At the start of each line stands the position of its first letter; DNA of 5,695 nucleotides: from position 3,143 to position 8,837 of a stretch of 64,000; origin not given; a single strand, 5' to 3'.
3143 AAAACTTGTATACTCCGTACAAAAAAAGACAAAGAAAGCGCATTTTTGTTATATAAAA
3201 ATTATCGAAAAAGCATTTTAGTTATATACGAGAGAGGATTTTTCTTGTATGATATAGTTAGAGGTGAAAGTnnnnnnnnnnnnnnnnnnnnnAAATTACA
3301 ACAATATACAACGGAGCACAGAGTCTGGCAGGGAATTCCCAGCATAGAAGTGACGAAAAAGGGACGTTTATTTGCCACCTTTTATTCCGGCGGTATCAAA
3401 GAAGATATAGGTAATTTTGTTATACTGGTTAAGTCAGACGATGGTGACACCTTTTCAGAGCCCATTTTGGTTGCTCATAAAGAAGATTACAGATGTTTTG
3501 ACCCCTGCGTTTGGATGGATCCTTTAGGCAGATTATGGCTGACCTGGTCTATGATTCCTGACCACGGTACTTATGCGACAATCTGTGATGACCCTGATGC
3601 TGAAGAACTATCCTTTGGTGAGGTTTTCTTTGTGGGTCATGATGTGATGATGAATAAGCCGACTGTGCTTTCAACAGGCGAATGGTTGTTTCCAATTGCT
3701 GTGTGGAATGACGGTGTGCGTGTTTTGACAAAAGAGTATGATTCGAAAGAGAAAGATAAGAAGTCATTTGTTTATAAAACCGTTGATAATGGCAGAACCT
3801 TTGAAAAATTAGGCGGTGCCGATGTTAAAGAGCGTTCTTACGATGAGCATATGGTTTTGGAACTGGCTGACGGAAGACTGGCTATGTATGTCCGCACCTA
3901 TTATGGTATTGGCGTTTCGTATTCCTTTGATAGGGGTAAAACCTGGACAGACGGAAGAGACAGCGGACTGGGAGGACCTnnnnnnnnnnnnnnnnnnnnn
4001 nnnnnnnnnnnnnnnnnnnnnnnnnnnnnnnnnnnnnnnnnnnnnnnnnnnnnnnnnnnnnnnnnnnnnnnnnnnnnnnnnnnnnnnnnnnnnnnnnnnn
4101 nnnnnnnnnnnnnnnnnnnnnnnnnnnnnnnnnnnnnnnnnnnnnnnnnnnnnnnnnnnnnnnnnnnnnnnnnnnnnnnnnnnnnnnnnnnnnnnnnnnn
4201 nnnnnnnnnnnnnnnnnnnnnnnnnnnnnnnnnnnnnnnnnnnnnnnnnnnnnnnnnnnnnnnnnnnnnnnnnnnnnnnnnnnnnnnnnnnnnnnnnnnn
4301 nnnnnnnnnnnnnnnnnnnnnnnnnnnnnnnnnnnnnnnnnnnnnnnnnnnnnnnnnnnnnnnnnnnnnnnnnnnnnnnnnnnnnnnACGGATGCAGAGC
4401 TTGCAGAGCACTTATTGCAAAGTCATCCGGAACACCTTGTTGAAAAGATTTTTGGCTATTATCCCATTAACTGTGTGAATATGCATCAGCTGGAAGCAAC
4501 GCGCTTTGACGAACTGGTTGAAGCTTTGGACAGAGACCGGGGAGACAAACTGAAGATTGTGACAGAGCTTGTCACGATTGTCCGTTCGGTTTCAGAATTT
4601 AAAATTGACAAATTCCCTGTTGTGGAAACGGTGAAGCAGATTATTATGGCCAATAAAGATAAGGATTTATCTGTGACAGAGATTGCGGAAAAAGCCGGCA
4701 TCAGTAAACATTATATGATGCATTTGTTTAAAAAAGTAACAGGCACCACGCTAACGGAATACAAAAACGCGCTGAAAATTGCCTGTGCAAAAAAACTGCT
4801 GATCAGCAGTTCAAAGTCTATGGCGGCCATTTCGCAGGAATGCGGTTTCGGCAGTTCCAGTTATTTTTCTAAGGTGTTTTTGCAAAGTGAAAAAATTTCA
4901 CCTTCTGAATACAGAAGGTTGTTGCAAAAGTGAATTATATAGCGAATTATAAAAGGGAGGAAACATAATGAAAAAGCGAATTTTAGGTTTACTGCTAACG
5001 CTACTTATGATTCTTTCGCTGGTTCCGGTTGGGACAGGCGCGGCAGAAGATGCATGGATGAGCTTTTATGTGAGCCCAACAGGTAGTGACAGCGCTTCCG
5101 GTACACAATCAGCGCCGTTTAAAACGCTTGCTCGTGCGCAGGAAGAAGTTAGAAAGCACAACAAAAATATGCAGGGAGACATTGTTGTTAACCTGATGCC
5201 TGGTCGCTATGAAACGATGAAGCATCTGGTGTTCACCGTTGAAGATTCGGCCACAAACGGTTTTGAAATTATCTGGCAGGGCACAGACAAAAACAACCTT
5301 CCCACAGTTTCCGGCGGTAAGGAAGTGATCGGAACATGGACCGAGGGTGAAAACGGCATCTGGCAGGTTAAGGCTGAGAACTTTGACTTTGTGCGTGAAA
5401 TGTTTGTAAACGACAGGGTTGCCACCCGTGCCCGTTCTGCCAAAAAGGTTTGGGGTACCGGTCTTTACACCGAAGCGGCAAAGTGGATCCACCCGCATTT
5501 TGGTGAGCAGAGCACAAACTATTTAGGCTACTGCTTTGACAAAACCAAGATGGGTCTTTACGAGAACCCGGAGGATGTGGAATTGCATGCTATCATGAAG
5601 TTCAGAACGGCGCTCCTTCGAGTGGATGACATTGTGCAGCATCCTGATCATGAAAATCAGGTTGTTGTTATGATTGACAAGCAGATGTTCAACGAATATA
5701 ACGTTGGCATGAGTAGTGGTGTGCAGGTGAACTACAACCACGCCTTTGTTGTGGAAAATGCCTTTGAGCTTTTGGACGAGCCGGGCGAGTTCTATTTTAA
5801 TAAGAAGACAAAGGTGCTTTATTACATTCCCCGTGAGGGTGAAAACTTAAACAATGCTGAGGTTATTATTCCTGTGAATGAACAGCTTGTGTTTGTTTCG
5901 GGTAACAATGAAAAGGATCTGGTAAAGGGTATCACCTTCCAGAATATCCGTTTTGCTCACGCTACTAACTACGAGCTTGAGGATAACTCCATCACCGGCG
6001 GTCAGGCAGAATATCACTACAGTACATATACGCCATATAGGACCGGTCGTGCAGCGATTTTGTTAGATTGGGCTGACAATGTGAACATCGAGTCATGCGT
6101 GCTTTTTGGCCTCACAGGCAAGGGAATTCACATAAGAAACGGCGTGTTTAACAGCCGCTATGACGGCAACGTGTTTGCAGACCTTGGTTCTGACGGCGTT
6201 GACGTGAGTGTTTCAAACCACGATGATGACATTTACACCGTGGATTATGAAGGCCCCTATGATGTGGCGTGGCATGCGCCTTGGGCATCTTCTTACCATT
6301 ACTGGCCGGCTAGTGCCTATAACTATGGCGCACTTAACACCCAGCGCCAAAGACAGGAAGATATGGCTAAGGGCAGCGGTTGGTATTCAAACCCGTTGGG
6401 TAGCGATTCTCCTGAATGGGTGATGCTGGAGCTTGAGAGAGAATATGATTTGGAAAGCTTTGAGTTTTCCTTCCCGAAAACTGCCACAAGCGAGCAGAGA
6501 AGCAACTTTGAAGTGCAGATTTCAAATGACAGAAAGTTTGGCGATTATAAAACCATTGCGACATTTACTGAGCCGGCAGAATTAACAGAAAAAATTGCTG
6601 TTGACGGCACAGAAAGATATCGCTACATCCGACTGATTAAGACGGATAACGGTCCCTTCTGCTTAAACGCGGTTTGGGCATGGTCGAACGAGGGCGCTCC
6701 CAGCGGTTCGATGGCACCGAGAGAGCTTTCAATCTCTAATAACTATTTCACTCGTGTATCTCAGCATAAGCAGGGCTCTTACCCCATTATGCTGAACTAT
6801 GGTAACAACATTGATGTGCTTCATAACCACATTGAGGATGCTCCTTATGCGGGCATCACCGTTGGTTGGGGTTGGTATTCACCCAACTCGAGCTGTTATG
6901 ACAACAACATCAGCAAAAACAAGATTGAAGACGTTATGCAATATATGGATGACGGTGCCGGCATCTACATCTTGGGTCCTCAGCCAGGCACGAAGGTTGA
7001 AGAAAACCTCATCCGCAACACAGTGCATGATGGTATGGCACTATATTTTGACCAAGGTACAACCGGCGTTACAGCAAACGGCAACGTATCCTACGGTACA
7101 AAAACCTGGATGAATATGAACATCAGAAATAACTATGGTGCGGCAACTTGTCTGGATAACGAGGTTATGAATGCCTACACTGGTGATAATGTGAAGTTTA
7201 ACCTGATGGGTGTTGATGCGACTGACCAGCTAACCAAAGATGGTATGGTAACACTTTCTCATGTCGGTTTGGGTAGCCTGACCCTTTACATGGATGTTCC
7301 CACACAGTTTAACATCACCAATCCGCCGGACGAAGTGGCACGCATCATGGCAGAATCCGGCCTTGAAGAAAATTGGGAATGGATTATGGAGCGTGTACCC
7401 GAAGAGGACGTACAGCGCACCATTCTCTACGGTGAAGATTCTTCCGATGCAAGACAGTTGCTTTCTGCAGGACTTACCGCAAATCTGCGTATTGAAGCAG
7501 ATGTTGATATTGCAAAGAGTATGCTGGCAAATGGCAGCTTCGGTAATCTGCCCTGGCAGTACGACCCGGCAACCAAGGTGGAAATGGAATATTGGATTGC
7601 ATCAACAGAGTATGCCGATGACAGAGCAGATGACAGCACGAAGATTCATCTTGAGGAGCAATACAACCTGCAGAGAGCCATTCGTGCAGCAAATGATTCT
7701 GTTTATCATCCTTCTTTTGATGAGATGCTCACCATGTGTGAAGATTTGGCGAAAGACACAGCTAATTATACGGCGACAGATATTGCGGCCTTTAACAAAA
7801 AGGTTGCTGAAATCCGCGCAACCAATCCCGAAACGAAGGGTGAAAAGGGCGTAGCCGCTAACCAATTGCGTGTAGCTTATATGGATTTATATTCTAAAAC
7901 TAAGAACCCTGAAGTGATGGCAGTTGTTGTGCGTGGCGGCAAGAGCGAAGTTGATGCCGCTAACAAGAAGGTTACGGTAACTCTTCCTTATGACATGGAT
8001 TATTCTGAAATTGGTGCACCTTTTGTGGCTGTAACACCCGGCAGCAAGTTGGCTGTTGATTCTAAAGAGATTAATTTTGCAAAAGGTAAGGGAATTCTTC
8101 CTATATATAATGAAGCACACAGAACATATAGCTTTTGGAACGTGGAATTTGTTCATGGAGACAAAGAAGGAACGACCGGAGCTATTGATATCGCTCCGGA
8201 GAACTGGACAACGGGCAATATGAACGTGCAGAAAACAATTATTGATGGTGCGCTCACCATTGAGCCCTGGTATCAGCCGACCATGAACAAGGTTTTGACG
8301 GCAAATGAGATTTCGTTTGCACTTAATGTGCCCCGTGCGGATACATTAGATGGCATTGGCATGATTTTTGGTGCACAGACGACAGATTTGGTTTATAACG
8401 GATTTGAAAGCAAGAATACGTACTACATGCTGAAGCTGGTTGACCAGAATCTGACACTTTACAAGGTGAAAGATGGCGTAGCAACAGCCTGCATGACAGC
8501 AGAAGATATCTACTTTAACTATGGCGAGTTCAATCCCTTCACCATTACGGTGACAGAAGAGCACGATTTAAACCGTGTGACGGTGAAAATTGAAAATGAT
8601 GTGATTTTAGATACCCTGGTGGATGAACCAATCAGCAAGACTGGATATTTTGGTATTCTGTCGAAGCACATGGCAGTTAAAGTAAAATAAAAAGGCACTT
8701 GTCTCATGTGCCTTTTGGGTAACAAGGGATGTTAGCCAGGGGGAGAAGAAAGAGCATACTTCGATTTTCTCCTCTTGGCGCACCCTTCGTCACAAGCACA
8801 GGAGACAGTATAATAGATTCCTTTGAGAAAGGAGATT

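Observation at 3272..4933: Asp-box (sialidase-fold) propeller fused to an AraC DNA-binding domain: a possible glycan-sensing one-component regulator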

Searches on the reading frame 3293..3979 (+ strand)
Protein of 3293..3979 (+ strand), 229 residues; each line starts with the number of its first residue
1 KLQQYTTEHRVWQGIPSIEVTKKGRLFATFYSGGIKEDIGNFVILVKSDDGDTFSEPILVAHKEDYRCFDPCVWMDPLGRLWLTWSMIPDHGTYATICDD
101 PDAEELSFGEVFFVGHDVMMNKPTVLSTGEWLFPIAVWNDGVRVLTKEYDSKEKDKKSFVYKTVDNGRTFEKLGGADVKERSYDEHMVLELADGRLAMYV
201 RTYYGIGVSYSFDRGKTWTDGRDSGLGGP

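Call 75: search_solved_structures(query=A5, max_evalue=1, show_alignments=5)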
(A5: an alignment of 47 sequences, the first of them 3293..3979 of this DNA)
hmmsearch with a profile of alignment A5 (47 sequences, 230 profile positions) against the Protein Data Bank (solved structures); distinct sequences matched with E-value up to 1: 54.
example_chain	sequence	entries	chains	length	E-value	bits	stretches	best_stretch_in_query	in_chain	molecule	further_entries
4x47_A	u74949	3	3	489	2e-07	34.2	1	158-222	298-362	Anhydrosialidase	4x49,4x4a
4x6k_A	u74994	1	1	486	2e-07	34.2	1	158-222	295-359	Anhydrosialidase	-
4xe9_A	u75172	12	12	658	2.3e-07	34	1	163-222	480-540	Sialidase B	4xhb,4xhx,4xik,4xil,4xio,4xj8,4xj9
4xog_A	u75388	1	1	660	2.3e-07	34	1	163-222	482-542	Sialidase B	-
4xyx_A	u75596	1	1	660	2.3e-07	34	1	163-222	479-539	Sialidase B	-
9db6_A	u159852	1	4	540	2.3e-07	34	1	159-226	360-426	BNR/Asp-box repeat protein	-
4xma_A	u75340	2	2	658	2.5e-07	33.9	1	163-222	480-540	Sialidase B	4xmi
2jkb_A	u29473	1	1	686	2.6e-07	33.8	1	163-222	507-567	SIALIDASE B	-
2vw0_A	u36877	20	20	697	2.7e-07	33.7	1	163-222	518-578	SIALIDASE B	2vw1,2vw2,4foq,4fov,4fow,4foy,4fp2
6myv_A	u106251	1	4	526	4.2e-07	33.1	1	160-226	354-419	Sialidase26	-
6mrv_B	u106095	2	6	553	5.2e-07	32.8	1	160-226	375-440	Sialidase26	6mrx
2bf6_A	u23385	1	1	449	1.1e-06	31.8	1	183-224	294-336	EXO-ALPHA-SIALIDASE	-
2vk5_A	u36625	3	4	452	1.1e-06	31.8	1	183-224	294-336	EXO-ALPHA-SIALIDASE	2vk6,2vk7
5tsp_A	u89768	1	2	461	1.4e-06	31.5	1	183-224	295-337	Sialidase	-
1sli_A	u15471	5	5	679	1.4e-06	31.4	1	158-222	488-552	INTRAMOLECULAR TRANS-SIALIDASE | SIALIDASE L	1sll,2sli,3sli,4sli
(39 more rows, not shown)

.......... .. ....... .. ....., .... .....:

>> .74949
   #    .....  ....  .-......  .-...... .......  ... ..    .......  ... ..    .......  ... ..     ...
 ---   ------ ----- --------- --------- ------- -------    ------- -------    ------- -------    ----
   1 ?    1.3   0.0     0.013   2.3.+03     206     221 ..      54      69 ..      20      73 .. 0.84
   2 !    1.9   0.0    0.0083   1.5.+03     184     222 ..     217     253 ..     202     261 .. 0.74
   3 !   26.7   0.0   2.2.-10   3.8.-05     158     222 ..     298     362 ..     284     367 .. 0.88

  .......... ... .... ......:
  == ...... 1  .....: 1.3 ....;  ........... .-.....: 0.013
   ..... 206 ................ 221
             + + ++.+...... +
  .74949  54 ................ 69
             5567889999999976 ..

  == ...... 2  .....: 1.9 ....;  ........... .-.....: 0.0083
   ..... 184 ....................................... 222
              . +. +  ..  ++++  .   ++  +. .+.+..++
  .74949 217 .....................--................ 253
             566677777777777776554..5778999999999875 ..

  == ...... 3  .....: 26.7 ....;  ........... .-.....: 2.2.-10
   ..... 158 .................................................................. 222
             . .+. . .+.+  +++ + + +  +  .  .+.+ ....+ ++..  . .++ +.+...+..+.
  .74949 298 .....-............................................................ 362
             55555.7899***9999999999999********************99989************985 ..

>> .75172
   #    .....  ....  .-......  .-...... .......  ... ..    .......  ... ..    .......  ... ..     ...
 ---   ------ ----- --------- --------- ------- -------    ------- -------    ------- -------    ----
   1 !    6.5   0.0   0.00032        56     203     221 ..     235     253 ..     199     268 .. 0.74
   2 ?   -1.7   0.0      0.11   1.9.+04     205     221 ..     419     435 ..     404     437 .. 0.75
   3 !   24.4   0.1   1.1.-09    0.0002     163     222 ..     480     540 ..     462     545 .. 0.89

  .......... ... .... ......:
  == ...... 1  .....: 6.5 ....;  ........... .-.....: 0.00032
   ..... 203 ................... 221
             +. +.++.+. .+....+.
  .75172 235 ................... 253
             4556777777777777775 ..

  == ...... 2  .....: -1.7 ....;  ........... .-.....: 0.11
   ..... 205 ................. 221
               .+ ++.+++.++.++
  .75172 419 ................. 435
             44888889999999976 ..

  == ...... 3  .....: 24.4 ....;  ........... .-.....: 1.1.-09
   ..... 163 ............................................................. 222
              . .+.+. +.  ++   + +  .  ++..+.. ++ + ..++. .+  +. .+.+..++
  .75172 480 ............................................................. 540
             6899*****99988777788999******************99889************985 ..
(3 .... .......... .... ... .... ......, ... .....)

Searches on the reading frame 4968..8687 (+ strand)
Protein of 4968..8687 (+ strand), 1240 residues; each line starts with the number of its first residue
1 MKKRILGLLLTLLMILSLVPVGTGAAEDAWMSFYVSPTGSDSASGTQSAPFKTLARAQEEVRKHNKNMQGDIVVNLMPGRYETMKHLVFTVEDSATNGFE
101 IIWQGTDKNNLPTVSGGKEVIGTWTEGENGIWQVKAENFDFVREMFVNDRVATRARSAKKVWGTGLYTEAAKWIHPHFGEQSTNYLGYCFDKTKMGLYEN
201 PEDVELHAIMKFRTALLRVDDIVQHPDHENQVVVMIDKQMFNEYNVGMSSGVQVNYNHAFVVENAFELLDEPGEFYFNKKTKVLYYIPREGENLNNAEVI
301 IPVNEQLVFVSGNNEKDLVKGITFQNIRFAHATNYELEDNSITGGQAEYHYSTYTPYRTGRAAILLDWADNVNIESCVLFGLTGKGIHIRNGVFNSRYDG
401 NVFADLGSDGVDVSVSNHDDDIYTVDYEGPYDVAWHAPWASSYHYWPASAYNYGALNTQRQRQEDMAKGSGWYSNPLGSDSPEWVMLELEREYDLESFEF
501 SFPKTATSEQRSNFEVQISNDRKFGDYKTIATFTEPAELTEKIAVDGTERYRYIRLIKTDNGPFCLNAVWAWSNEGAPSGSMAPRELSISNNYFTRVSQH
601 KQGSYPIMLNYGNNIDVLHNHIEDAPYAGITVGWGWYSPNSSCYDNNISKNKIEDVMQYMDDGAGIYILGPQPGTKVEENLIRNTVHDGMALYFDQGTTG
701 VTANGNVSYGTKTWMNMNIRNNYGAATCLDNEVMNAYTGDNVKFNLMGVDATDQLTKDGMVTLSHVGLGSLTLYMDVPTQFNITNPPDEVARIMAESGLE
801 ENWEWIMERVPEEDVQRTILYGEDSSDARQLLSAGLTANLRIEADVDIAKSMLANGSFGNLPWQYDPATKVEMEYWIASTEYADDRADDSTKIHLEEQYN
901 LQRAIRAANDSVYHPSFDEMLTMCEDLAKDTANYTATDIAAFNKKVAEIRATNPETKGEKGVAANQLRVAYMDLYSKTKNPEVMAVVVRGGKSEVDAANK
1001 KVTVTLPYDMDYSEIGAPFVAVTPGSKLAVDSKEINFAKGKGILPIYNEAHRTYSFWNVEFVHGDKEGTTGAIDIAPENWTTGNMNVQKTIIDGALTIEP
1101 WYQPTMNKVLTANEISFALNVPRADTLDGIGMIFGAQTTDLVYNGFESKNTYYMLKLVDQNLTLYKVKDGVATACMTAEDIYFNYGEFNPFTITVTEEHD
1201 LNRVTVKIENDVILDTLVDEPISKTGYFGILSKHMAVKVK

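Call 11: search_protein_families(library=pfam, proteins=[window:4968-8687:+], max_evalue=0.001)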
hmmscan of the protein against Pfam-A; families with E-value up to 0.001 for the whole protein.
window:4968-8687:+ (1240 aa): 4 families
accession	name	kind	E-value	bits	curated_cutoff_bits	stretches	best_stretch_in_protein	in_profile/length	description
PF13229.12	Beta_helix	-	3.3e-10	40.3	25.9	1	588-722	35-156/158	Right handed beta helix region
PF22633.2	F5_F8_type_C_2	-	5.7e-09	36.9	27.8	1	469-556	9-91/91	NedA-like, galactose-binding domain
PF21231.2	GH141_M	-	5.9e-09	36.4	27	1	141-289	17-156/156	GH141 insertion domain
PF00754.31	F5_F8_type_C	-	6.9e-08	33.1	28.2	1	445-565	11-122/127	F5/8 type C domain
